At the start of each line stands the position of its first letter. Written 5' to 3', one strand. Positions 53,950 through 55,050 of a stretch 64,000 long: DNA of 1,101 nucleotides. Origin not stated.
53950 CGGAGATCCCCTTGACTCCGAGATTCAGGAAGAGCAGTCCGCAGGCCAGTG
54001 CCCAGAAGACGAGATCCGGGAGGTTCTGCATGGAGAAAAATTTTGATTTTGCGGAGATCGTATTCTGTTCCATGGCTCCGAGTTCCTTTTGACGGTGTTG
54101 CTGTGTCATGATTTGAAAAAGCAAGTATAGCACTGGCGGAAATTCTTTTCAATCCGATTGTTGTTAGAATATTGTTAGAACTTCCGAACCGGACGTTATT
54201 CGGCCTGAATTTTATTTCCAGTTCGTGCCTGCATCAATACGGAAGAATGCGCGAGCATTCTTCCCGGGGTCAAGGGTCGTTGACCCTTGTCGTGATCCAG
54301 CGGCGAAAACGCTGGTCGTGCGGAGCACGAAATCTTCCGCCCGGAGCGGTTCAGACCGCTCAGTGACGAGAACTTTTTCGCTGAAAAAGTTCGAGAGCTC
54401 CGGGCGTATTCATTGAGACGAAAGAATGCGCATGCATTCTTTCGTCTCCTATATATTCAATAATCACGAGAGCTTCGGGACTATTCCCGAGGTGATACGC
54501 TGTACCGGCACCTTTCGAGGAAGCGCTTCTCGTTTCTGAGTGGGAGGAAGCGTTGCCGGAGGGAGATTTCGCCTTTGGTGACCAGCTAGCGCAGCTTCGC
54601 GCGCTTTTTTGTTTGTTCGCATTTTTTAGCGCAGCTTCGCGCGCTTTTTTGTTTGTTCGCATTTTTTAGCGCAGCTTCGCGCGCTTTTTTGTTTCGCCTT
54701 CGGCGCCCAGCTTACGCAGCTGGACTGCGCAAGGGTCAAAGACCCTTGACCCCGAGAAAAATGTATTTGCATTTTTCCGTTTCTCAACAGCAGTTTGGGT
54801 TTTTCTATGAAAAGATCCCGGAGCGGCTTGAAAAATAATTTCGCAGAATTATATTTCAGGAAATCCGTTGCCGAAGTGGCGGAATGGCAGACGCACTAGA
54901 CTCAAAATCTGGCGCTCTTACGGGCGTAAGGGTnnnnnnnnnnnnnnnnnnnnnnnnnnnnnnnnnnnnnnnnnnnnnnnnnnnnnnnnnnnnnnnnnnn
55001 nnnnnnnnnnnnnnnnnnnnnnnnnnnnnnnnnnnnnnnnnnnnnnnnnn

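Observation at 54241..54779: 539-bp hairpin-array element with inverted arms, directly upstream of tRNA-Leu: structured RNA or REP/MITE-like DNA?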

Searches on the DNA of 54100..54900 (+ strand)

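Call 24: search_rna_families(source=window, start=54100, end=54900, threshold=evalue, max_evalue=10)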
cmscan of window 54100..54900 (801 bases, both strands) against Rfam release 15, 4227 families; matches with E-value up to 10: 4.
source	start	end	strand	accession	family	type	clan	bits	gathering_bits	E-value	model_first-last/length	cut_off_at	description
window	54415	54448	+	RF03623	mir-1252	Gene; miRNA;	-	20.6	70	1.1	1-65/65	no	mir-1252 microRNA precursor family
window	54358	54398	+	RF00212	SNORD38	Gene; snRNA; snoRNA; CD-box;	CL00051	19.3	44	0.63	1-70/70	no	Small nucleolar RNA SNORD38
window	54667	54749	-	RF02236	asX2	Gene; sRNA;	-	15.7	70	2.6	1-87/87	no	Xanthomonas sRNA asX2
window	54592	54652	+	RF02871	ncS54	Gene; sRNA;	-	12.6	43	9.1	1-79/79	no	Burkholderia sRNA 54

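Call 35: build_rna_model(alignment_id=A2, structure=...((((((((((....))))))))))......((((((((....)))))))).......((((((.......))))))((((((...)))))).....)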
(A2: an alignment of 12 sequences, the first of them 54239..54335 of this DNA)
Model R1 built from alignment A2 (12 sequences, 99 columns); structure: as given.
model positions 95; base pairs 30; branch points 3; effective number of sequences 0.84; information 0.602 bits per position. Calibrated on 0.2 Mb of random sequence (short: E-values are rough).
structure used (alignment columns):
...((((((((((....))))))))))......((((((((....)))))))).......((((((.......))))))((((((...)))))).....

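Call 36: search_with_rna_model(model_id=R1, sources=[window, L105, L109, L114, L115, L116, L117, L118, L119, L120, L121, L122, L123, L124, L110, L077], max_evalue=10)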
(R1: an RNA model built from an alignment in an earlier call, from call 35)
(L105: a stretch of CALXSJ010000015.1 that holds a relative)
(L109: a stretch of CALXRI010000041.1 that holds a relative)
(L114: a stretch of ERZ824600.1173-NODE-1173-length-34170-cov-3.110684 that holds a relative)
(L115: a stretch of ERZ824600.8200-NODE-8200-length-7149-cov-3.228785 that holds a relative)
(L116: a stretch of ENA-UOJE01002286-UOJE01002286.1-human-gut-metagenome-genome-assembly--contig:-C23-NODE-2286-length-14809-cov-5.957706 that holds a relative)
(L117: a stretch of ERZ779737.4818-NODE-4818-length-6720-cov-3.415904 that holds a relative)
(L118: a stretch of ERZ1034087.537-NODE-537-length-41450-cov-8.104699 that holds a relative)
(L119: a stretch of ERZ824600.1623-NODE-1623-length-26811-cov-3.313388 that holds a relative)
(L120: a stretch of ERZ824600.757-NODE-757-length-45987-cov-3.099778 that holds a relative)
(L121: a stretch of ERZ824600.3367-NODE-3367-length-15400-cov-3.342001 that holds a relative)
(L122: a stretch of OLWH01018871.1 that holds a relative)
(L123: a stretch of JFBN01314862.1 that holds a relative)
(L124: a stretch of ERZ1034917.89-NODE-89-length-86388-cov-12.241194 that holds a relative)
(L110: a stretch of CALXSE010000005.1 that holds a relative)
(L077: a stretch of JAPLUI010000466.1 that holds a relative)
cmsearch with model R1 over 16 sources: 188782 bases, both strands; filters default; matches with E-value up to 10: 45.
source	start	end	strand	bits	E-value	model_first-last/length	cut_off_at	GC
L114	363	457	-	112.2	1e-20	1-95/95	no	0.57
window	41583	41678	+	111.6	1.4e-20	1-95/95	no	0.64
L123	1505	1598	-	110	2.9e-20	1-95/95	no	0.6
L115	819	912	+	109.9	3.1e-20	1-95/95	no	0.64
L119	11802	11895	+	108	7.4e-20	1-95/95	no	0.62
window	54239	54335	+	107.5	9.6e-20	1-95/95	no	0.59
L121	7713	7805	+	105.5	2.4e-19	1-95/95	no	0.58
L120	3089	3182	+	105.2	2.8e-19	1-95/95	no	0.59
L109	189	283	-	104.5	3.8e-19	1-95/95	no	0.58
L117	6568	6664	-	104.5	3.9e-19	1-95/95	no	0.6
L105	467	561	+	103.5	6.2e-19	1-95/95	no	0.58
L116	10470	10562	+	93.7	5.8e-17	1-95/95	no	0.58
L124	4029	4121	+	93.7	5.8e-17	1-95/95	no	0.58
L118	1969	2061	-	92.3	1.1e-16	1-95/95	no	0.57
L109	1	77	-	73.3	8.1e-13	1-77/95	3'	0.57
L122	1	50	+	56.3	2.3e-09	46-95/95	5'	0.66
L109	89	177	+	41.6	2.2e-06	1-95/95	no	0.52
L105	789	869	-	36.8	2e-05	1-95/95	no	0.58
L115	810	896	-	27.8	0.0014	1-95/95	no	0.64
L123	1521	1629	+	21.5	0.025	1-95/95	no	0.52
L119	11760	11829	-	19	0.082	1-95/95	no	0.46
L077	5175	5223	+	17.5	0.17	1-95/95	no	0.59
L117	6669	6720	+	16.9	0.22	1-52/95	3'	0.46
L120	3026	3116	-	15.8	0.37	1-95/95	no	0.46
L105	644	712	+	14.7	0.6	1-95/95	no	0.43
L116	10473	10494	-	14.2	0.78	4-25/95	no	0.45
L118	2037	2058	+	14.2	0.78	4-25/95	no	0.45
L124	4032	4053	-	14.2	0.78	4-25/95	no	0.45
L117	1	47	-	13.9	0.91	1-57/95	3'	0.68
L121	7716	7737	-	13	1.3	4-25/95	no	0.36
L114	433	454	+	11.5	2.7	4-25/95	no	0.45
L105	556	671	-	11.5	2.8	1-95/95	no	0.52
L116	8902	8979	+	11.1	3.4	1-95/95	no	0.65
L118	3552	3629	-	11.1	3.4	1-95/95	no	0.65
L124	2461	2538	+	11.1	3.4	1-95/95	no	0.65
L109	7385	7465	+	9.3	7.5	1-95/95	no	0.6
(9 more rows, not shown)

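Call 44: search_with_rna_model(model_id=R1, sources=[L125, L126, L127, L128], max_evalue=1)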
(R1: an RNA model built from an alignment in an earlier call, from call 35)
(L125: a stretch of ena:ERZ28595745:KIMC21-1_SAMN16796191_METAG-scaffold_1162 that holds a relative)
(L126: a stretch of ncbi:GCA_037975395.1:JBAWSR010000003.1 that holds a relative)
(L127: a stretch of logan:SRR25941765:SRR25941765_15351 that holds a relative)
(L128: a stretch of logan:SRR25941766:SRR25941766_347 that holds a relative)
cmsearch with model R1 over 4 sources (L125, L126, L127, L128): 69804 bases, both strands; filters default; matches with E-value up to 1: 1.
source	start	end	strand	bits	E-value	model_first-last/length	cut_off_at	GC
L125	11857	11929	-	20.6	0.015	1-95/95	no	0.58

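Call 52: search_with_rna_model(model_id=R1, sources=[L129, L130, L131, L132, L133], max_evalue=1)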
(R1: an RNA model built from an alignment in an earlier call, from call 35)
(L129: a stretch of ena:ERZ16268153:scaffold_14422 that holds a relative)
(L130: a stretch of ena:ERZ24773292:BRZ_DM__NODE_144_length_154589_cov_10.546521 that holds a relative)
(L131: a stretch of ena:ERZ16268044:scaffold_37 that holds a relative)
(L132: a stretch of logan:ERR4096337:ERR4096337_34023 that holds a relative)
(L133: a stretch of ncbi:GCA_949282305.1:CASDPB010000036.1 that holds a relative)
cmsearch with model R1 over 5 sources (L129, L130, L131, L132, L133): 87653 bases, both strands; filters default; matches with E-value up to 1: 3.
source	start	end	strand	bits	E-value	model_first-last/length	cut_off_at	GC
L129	1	96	-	107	5.5e-20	1-95/95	no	0.58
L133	7407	7484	-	29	0.00037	1-95/95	no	0.65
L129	72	93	+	13.9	0.41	4-25/95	no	0.45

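Call 62: search_with_rna_model(model_id=R1, sources=[window, L105, L109, L114, L115, L116, L117, L119, L120, L121, L129, L133], max_evalue=0.0001, make_alignment=true)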
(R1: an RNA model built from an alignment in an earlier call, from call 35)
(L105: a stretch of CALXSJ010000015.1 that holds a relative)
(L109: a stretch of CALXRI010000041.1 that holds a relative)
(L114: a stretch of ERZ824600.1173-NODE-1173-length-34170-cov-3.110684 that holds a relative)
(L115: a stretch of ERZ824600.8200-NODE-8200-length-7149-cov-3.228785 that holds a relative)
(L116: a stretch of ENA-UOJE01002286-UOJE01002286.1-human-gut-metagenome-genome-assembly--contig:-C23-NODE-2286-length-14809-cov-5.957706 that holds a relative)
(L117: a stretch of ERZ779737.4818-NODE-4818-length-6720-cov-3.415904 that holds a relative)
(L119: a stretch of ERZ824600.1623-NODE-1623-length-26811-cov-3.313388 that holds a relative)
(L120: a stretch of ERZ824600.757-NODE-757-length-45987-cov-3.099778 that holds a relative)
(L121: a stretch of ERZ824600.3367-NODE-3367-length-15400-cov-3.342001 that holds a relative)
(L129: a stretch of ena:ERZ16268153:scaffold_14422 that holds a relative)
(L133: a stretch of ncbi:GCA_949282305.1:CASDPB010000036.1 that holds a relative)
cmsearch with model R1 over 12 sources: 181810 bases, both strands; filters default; matches with E-value up to 0.0001: 18.
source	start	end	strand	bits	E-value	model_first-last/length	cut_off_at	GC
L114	363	457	-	112.2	1e-20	1-95/95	no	0.57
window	41583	41678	+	111.6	1.3e-20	1-95/95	no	0.64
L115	819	912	+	109.9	3e-20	1-95/95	no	0.64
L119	11802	11895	+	108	7.1e-20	1-95/95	no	0.62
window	54239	54335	+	107.5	9.2e-20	1-95/95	no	0.59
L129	1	96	-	107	1.1e-19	1-95/95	no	0.58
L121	7713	7805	+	105.5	2.3e-19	1-95/95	no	0.58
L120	3089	3182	+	105.2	2.7e-19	1-95/95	no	0.59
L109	189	283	-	104.5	3.6e-19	1-95/95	no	0.58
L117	6568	6664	-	104.5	3.8e-19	1-95/95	no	0.6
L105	467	561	+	103.5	5.9e-19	1-95/95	no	0.58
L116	10470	10562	+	93.7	5.6e-17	1-95/95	no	0.58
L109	1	77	-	73.3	7.8e-13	1-77/95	3'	0.57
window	54689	54780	-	58.5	7.9e-10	1-95/95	no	0.52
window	15189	15262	+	47.8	1.2e-07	1-95/95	no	0.64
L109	89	177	+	41.6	2.1e-06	1-95/95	no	0.52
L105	789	869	-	36.8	2e-05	1-95/95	no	0.58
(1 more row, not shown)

Alignment A4: 18 matches aligned to the model, 102 columns, each read 5' to 3' on its own strand. Consensus structure (alignment columns), stored with it:
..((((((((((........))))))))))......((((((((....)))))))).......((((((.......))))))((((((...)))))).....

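Call 66: search_dna_similar(query=window:54236-54585:+, collection=plasmids, mode=distant, max_evalue=0.001)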
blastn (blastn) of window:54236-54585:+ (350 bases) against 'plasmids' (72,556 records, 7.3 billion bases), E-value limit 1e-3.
No match.

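Call 67: search_dna_similar(query=window:54236-54585:+, collection=phages, mode=distant, max_evalue=0.001)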
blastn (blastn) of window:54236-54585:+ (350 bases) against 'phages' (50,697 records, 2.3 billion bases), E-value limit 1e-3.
No match.

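Call 78: search_with_rna_model(model_id=R1, sources=[L135, L136, L137, L138, L139, L140], max_evalue=1)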
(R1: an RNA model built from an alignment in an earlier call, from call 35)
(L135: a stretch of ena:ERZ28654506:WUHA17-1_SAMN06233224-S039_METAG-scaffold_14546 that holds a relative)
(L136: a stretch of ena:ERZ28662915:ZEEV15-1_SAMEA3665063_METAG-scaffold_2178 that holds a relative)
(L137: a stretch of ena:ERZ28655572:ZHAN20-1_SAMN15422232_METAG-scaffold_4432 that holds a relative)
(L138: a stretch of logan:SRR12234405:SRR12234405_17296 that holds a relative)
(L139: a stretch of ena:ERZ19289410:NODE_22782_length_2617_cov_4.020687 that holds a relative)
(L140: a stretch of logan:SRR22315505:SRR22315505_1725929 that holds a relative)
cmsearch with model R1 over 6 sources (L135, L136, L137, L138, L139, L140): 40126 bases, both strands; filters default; matches with E-value up to 1: 5.
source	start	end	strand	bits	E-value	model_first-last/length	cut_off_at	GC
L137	299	373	-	39.9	1e-06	1-95/95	no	0.52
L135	2219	2291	-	20.6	0.0084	1-95/95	no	0.58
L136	3734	3806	-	20.6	0.0084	1-95/95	no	0.58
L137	1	71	-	17.2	0.042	1-83/95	3'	0.46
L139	1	63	-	16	0.073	1-83/95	3'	0.52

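Call 87: search_with_rna_model(model_id=R1, sources=[L001, L002, L003, L004, L005, L006, L007, L008, L009, L010, L011, L012, L013, L014, L015, L016, L017, L018, L019, L020, L021, L022, L023, L024, L025, L026, L027, L028, L029, L030, L031, L032, L033, L034, L035, L036, L037, L038, L039, L040, L041, L042, L043, L044, L045, L046, L047, L048, L049, L050, L051, L052, L053, L054, L055, L056, L057, L058, L059, L060, L061, L062, L063, L064, L065, L066, L067, L068, L069, L070, L071, L072, L073, L074, L075, L076, L078, L079, L080, L081, L082, L083, L084, L085, L086, L087, L088, L089, L090, L091, L092, L093, L094, L095, L096, L097, L098, L099, L100, L101], max_evalue=0.01)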
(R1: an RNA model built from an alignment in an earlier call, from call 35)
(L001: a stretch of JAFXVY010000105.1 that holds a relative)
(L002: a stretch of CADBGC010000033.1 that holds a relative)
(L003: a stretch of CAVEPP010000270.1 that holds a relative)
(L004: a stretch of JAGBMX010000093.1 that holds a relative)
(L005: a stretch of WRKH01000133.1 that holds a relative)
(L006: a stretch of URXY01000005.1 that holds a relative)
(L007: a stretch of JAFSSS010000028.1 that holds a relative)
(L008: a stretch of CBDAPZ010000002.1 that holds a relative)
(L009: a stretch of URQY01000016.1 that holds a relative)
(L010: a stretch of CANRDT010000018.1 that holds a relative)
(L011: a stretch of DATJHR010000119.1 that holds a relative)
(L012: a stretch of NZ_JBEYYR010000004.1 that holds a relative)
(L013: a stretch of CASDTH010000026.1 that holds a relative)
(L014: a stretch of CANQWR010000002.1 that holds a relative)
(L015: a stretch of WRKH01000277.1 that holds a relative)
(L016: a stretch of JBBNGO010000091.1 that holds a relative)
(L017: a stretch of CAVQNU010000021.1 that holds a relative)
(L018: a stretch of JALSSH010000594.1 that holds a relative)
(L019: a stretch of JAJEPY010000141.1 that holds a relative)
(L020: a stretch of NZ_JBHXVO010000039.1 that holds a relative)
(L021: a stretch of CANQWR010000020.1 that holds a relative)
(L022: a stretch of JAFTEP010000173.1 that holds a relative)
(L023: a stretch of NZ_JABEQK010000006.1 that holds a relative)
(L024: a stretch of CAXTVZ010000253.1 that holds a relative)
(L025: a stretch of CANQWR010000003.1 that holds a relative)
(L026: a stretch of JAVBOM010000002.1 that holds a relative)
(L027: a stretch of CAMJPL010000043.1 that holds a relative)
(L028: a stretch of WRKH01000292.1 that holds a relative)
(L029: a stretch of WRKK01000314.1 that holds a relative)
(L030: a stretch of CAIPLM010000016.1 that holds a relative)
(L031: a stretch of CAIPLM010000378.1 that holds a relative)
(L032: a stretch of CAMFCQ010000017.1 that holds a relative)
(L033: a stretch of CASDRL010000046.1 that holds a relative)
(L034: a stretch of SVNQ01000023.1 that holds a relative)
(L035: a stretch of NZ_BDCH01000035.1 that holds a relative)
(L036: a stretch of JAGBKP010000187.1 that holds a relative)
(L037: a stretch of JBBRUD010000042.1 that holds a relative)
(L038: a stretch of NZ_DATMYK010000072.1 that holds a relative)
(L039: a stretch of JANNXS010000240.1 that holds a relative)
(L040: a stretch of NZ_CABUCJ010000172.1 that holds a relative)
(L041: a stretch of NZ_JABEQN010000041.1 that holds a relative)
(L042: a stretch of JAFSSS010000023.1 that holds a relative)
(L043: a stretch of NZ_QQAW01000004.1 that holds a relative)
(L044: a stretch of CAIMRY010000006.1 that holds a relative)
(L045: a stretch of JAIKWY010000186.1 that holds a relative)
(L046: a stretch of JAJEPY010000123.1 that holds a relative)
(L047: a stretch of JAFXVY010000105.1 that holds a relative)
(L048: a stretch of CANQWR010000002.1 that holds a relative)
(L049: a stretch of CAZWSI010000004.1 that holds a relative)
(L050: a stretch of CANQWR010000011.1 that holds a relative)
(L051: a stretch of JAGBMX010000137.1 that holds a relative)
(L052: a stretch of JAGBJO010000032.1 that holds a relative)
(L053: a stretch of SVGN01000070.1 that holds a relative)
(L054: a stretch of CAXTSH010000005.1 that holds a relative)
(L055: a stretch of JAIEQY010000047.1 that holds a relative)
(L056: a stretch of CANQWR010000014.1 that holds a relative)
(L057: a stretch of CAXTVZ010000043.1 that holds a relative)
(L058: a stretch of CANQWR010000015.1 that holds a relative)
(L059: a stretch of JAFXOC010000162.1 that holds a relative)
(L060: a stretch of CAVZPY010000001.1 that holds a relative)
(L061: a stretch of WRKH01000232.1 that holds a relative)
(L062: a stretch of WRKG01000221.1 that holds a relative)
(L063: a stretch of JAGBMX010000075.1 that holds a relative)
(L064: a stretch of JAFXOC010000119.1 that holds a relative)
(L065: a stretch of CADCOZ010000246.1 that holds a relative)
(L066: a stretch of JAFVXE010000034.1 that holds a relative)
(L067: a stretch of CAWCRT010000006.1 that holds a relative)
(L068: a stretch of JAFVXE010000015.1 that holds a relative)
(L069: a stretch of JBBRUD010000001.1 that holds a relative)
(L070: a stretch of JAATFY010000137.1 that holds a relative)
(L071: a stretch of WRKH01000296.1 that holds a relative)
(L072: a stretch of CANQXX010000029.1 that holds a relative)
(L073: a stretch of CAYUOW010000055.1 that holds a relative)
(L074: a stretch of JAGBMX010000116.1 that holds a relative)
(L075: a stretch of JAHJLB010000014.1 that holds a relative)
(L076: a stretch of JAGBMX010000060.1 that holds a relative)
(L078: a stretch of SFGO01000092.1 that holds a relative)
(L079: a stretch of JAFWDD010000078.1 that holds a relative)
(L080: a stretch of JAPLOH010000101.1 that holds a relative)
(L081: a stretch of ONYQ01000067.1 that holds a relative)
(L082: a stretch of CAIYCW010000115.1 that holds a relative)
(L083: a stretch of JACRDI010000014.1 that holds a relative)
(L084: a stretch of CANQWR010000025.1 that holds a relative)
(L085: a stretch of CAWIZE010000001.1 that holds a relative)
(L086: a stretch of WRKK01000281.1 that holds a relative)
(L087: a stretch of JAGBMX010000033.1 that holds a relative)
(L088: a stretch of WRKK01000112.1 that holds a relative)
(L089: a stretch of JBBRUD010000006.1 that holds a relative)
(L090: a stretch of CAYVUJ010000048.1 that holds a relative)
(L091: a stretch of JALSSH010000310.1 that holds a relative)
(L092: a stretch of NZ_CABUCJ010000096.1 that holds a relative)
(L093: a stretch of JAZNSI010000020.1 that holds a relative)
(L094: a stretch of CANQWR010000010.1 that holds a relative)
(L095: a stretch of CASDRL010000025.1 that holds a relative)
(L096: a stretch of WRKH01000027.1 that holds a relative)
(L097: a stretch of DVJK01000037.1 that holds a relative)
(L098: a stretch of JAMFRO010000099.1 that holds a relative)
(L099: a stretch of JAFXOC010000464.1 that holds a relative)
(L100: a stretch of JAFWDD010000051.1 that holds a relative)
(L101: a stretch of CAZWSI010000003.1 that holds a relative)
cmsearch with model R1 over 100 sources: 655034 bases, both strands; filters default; matches with E-value up to 0.01: 53.
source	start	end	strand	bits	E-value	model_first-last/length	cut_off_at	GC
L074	6874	6950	+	41.5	8e-06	1-95/95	no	0.65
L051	664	738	+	39.7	1.8e-05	1-95/95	no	0.64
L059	2703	2779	-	39.2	2.3e-05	1-95/95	no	0.64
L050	4506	4593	+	39.2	2.4e-05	1-95/95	no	0.69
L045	7285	7382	-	39.1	2.5e-05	1-95/95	no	0.69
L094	4040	4136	-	38.7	2.9e-05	1-95/95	no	0.69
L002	5607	5700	-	37.8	4.4e-05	1-95/95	no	0.68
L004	7087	7163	+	37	6.5e-05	1-95/95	no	0.65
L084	6120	6229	-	37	6.6e-05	1-95/95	no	0.63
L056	3797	3882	+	36.2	9.2e-05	1-95/95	no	0.65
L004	2182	2258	-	36.1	9.9e-05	1-95/95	no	0.71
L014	6068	6144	+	34.9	0.00017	1-95/95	no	0.7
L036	2958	3035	+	34.9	0.00018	1-95/95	no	0.69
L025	6350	6429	+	34.2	0.00024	1-95/95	no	0.73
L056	6581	6660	-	34.2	0.00024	1-95/95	no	0.73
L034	2875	2949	+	33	0.00043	1-95/95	no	0.6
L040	2664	2756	+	32.1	0.00065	1-95/95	no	0.66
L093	6385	6466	-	32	0.00068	1-95/95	no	0.72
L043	3514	3604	-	31.5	0.00083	1-95/95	no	0.65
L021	219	298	+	31.5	0.00086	1-95/95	no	0.74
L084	5900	5984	+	31.4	0.00088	1-95/95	no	0.65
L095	4821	4907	-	31.4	0.00089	1-95/95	no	0.71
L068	3703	3767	-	31.1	0.001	1-95/95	no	0.68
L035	5870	5957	-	31.1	0.001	1-95/95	no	0.73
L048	7701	7778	-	31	0.0011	1-95/95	no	0.68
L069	7667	7726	+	31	0.0011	1-95/95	no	0.67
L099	913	988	-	30.4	0.0014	1-95/95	no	0.72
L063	2507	2582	-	30.3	0.0015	1-95/95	no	0.64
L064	4864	4951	+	30.1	0.0017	1-95/95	no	0.64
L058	687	767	-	29.9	0.0017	1-95/95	no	0.72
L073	4731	4854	+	29.8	0.0018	1-95/95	no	0.62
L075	7029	7128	-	29.7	0.0019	1-95/95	no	0.68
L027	7423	7514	+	29.7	0.0019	1-95/95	no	0.65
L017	2043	2105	+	29.5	0.0022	1-95/95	no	0.68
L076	3378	3451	+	29.5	0.0022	1-95/95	no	0.69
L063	572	645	+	29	0.0027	1-95/95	no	0.66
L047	2973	3081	-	29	0.0027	1-95/95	no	0.7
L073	1673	1740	-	28.9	0.0029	1-95/95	no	0.66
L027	7528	7621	+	28.8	0.0029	1-95/95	no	0.68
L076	5630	5708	-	28.7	0.0031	1-95/95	no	0.65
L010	3992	4101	-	28.7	0.0032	1-95/95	no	0.55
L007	6504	6599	+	28.4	0.0036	1-95/95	no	0.7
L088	148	247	+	28.3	0.0038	1-95/95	no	0.57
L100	5013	5104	-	27.5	0.0054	1-95/95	no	0.61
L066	5970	6047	-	27.3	0.006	1-95/95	no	0.71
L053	5827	5896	-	27.2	0.0062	1-95/95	no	0.73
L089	7409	7497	+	27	0.0068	1-95/95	no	0.74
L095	2322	2408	+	26.9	0.0073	1-95/95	no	0.7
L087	6488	6562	-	26.8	0.0075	1-95/95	no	0.65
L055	1763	1823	-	26.7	0.0077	1-95/95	no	0.7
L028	2712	2783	+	26.6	0.0085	1-95/95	no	0.72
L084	7707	7787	-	26.5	0.0087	1-95/95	no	0.73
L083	3015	3066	+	26.3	0.0094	1-52/95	3'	0.75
